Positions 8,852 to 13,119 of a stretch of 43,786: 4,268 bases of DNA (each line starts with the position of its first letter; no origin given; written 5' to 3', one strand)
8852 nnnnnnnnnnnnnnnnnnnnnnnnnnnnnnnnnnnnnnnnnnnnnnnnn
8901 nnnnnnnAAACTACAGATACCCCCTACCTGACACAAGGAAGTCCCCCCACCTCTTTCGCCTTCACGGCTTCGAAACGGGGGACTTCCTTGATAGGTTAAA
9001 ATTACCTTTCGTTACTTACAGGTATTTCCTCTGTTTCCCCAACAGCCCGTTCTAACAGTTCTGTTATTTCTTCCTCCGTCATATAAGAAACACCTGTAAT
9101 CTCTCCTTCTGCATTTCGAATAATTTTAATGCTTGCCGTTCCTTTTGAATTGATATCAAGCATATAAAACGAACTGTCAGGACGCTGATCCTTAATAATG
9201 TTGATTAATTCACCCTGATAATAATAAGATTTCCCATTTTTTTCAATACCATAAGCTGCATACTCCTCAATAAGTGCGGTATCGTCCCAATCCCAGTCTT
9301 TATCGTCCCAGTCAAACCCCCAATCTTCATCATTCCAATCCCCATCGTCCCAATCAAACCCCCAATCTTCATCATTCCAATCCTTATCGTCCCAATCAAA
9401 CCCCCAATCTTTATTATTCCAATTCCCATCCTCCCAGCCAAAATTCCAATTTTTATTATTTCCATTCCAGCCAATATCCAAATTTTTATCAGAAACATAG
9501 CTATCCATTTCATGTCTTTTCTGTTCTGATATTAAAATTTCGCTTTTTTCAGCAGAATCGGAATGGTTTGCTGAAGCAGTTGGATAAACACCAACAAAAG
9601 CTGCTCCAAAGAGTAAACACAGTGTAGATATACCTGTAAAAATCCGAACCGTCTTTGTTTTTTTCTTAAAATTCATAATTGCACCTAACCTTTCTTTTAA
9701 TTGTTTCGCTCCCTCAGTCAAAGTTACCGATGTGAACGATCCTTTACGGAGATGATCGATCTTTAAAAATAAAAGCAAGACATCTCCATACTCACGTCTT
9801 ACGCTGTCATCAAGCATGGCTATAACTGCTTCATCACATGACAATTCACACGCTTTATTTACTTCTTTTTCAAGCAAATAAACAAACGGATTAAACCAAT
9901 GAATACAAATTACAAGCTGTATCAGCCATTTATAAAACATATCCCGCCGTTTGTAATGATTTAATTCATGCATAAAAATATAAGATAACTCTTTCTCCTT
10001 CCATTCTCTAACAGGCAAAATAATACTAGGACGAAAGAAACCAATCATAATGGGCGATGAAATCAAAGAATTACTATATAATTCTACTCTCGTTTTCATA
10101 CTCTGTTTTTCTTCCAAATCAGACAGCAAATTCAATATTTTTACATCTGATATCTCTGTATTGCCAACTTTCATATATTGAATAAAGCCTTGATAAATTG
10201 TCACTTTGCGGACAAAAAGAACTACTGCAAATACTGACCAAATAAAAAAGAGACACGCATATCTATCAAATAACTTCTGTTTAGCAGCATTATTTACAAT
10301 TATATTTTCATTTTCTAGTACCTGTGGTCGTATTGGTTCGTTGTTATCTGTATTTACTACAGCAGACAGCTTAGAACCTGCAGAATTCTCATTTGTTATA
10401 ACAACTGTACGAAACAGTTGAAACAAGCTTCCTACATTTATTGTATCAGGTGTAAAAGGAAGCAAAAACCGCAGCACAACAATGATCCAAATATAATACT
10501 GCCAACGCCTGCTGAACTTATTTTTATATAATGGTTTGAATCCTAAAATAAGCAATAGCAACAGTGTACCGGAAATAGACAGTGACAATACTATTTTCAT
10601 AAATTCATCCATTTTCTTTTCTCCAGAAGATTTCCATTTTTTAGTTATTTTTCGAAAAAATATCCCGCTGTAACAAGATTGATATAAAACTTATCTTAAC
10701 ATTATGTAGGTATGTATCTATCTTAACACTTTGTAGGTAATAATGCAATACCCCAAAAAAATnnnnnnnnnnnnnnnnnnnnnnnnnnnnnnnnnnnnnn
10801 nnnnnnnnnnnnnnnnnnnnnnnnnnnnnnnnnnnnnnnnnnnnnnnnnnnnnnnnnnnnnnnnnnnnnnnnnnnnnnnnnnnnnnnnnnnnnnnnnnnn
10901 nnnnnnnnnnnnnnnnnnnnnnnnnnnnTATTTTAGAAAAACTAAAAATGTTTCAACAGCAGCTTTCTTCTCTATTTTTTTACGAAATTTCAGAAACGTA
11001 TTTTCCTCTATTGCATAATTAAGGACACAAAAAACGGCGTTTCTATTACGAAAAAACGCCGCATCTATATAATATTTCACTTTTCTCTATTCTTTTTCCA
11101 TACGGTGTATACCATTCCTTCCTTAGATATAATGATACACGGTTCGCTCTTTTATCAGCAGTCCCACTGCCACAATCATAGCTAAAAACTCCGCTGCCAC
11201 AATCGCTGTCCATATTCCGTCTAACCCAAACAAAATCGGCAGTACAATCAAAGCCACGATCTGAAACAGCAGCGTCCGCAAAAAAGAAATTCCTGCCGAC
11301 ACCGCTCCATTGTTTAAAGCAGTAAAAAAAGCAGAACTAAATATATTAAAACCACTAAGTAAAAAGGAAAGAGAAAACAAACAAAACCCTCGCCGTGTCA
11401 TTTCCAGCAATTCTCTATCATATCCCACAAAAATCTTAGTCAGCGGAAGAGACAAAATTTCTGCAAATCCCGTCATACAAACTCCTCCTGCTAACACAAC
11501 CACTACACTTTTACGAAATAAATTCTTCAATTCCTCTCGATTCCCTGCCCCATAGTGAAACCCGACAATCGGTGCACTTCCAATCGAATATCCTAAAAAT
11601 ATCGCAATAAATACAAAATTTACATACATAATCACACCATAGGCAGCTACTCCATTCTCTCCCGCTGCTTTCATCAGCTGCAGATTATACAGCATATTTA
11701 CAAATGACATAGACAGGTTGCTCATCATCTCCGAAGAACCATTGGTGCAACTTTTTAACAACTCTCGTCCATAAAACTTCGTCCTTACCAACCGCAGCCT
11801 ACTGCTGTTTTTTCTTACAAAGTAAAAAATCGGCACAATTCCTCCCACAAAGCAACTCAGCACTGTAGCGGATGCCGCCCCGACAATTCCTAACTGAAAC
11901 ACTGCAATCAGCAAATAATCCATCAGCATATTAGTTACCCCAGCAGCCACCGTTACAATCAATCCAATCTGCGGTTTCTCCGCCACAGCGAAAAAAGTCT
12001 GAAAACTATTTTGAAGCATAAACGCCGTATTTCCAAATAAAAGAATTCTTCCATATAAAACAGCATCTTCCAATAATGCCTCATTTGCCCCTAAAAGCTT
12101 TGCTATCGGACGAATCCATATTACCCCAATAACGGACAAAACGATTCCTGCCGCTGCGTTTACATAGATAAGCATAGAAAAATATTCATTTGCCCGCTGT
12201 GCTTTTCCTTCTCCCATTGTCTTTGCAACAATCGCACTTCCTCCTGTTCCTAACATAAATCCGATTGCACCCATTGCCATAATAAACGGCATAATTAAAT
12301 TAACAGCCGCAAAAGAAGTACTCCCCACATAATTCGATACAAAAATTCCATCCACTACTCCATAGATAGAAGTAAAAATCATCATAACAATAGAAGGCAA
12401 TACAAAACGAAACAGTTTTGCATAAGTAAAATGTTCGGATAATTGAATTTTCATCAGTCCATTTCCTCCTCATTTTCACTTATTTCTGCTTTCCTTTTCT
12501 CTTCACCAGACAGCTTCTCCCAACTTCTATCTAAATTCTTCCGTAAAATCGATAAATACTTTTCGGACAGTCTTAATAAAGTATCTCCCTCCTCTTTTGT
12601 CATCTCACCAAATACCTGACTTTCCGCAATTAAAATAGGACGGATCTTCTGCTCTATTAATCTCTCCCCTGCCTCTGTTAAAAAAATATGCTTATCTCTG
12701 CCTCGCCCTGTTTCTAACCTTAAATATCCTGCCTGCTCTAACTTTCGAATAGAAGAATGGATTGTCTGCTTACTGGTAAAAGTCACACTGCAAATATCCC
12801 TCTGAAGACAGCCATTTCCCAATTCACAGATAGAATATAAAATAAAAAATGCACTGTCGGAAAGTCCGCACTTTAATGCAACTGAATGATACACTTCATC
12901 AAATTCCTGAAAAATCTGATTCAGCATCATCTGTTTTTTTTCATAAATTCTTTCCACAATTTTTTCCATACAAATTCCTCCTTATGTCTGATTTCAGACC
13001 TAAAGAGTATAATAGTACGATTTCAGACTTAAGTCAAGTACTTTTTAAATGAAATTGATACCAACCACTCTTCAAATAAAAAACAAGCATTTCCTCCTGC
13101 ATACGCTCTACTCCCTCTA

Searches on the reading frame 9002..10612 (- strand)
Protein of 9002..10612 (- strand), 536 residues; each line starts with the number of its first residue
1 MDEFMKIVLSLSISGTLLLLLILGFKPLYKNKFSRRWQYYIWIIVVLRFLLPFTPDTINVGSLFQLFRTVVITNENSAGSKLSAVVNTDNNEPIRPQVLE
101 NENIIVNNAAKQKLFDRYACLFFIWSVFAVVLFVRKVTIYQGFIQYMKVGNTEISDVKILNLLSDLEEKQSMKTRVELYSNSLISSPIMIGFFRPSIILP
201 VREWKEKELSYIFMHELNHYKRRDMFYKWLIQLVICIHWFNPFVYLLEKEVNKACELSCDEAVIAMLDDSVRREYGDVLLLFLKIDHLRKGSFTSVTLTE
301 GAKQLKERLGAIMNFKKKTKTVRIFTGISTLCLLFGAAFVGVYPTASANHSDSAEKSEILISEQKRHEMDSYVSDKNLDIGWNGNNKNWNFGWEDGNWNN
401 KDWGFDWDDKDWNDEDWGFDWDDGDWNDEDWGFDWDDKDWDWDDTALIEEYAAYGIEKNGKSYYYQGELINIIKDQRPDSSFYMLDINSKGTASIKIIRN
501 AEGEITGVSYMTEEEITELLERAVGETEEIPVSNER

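Call 11: search_protein_families(library=pfam, proteins=[window:9002-10612:-])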
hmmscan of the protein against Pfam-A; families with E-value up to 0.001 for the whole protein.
window:9002-10612:- (536 aa): 1 family
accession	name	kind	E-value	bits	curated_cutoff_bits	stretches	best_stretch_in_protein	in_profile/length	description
PF05569.17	Peptidase_M56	-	1.5e-63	215.2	31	1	7-312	2-296/296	BlaR1 peptidase M56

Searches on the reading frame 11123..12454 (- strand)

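Call 11: search_protein_families(library=pfam, proteins=[window:11123-12454:-])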
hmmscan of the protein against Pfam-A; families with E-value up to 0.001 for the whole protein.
window:11123-12454:- (443 aa): 1 family
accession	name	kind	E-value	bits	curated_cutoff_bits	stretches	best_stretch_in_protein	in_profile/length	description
PF01554.23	MatE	-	6.6e-43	146.6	24.9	2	20-181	1-161/161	MatE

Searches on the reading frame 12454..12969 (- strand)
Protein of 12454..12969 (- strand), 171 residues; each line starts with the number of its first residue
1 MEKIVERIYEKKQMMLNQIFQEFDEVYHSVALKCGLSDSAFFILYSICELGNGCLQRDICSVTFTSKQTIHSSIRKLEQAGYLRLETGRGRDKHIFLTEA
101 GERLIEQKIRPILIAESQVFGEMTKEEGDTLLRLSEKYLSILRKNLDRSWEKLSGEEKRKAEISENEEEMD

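Call 11: search_protein_families(library=pfam, proteins=[window:12454-12969:-])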
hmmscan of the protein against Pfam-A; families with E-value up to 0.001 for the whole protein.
window:12454-12969:- (171 aa): 3 families
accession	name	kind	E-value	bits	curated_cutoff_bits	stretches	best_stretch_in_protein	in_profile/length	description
PF12802.13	MarR_2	-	1.5e-09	38.3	27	1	35-87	2-54/61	MarR family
PF13463.12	HTH_27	-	3.3e-05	24.5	22.2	1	40-101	5-68/68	Winged helix DNA-binding domain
PF13730.12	HTH_36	-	0.00026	21.2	25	1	35-83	2-55/55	Helix-turn-helix domain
